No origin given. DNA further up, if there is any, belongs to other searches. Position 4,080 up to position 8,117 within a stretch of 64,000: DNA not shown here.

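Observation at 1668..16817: Receptor + 3 CRTAC1 + 2 TPR module enclosed by two GH51 genes: candidate acidobacterial analogue of a SusC/SusD glycan-uptake system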

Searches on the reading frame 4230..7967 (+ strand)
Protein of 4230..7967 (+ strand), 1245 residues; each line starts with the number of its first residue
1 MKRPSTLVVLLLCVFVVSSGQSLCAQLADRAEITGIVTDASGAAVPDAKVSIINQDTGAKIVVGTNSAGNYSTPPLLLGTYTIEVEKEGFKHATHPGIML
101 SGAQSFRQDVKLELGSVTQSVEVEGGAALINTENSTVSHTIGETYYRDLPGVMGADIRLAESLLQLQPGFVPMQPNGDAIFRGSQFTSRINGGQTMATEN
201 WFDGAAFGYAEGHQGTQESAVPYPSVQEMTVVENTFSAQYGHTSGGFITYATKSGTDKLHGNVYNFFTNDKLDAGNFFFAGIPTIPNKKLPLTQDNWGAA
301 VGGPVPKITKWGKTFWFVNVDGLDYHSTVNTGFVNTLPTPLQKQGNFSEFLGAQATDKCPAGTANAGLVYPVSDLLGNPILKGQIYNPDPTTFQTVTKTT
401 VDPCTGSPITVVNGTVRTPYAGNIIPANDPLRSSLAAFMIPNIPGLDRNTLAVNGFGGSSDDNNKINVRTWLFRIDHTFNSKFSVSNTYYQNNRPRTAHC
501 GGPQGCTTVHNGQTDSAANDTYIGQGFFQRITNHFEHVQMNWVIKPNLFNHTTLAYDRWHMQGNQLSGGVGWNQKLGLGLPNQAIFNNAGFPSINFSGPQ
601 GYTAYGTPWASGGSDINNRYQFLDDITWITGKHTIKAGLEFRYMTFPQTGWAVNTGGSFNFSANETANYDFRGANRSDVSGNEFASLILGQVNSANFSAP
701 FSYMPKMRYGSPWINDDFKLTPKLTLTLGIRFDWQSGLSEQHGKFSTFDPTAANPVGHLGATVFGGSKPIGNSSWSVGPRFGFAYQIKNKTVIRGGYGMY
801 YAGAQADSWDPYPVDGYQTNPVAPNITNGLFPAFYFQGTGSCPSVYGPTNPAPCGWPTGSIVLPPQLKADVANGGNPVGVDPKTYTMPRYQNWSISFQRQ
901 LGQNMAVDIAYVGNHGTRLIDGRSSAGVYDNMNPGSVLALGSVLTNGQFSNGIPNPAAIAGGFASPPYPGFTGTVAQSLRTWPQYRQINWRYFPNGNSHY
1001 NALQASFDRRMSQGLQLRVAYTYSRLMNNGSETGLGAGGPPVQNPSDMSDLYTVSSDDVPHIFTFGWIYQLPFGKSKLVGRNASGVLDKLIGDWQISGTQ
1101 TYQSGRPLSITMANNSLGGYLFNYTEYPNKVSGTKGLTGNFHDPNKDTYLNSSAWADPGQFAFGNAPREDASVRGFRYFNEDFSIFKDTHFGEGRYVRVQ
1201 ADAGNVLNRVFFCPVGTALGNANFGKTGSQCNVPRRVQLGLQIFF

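Call 4: search_protein_families(library=pfam, proteins=[window:4230-7967:+], max_evalue=0.001)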
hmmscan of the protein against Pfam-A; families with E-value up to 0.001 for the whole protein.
window:4230-7967:+ (1245 aa): 3 families
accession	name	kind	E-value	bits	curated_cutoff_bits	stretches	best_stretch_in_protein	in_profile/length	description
PF25183.1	OMP_b-brl_4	-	5.1e-167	558.2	30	1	251-1238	1-838/838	Outer membrane beta barrel domain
PF13620.12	CarboxypepD_reg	-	5.5e-17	62.3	32.3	1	33-113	2-82/82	Carboxypeptidase regulatory-like domain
PF00593.30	TonB_dep_Rec_b-barrel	-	3.1e-06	27.8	27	1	561-818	13-254/436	TonB dependent receptor-like, beta-barrel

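Call 7: search_protein_families(library=ncbifam, proteins=[window:4230-7967:+], max_evalue=0.00001)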
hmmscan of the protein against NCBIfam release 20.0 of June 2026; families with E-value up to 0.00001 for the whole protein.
window:4230-7967:+ (1245 aa): 0 families

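Call 61: search_solved_structures(query=window:4230-7967:+, max_evalue=0.01)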
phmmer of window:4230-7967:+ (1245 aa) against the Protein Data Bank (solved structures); distinct sequences matched with E-value up to 0.01: 0.

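Call 98: search_solved_structures(query=A8, max_evalue=0.01)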
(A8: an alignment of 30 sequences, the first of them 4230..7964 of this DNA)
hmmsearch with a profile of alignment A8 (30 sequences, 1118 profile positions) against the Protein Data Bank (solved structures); distinct sequences matched with E-value up to 0.01: 15.
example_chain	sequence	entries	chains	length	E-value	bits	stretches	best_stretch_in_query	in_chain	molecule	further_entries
10ps_A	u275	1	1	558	2.4e-06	29.1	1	37-88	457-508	Serine-aspartate repeat-containing protein D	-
4zgv_A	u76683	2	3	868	3.2e-06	28.7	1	132-249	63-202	Ferredoxin receptor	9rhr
3mn8_A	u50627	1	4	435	1e-05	27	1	32-114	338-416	LP15968p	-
5aq0_A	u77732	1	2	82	3.1e-05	25.4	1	33-113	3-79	CARBOXYPEPTIDASE D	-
9c4o_A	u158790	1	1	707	5e-05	24.7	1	179-253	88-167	Pyrroloquinoline quinone transporter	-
6v81_A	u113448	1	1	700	7.4e-05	24.2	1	179-253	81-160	Probable TonB-dependent receptor YncD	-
1h8l_A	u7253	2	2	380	0.00014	23.3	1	27-113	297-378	CARBOXYPEPTIDASE GP180 RESIDUES 503-882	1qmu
9e7m_Ta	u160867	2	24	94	0.00034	22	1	32-104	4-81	Tail fiber protein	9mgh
2nsm_A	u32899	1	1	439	0.00036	21.9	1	27-113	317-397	Carboxypeptidase N catalytic chain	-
4wi0_B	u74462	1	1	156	0.00043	21.7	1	37-108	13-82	Cellulosomal scaffoldin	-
4u3s_B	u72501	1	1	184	0.00058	21.2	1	36-108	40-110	Cellulosomal scaffoldin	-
9c7v_B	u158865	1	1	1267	0.0025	19.1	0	33-88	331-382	BOS complex subunit NOMO2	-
9nn6_A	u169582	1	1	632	0.0036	18.6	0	533-670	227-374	Colicin I receptor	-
9j6z_A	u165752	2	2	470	0.0038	18.5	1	33-113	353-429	Carboxypeptidase D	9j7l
2hdf_A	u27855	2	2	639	0.0039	18.5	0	533-663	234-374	Colicin I receptor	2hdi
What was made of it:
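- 4230..7967 (+): Oar-type TonB-dependent outer-membrane transporter: signal peptide, CarboxypepD_reg N-terminal domain (33-113), plug (~130-250), large barrel (251-1238). A profile of 30 family members hits the plug regions of FusA 4ZGV, PqqU 9C4O and YncD 6V81 (call 98).
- On TonB-dependent transporter: A family profile hits the plug regions of FusA 4ZGV (E 3e-6), PqqU and YncD (call 98).
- Checked: A family profile hits the plug domains of the solved TonB transporters FusA, PqqU and YncD (call 98).
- Tried and rejected: Only a 30-sequence profile reached solved TonB transporters (call 98).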
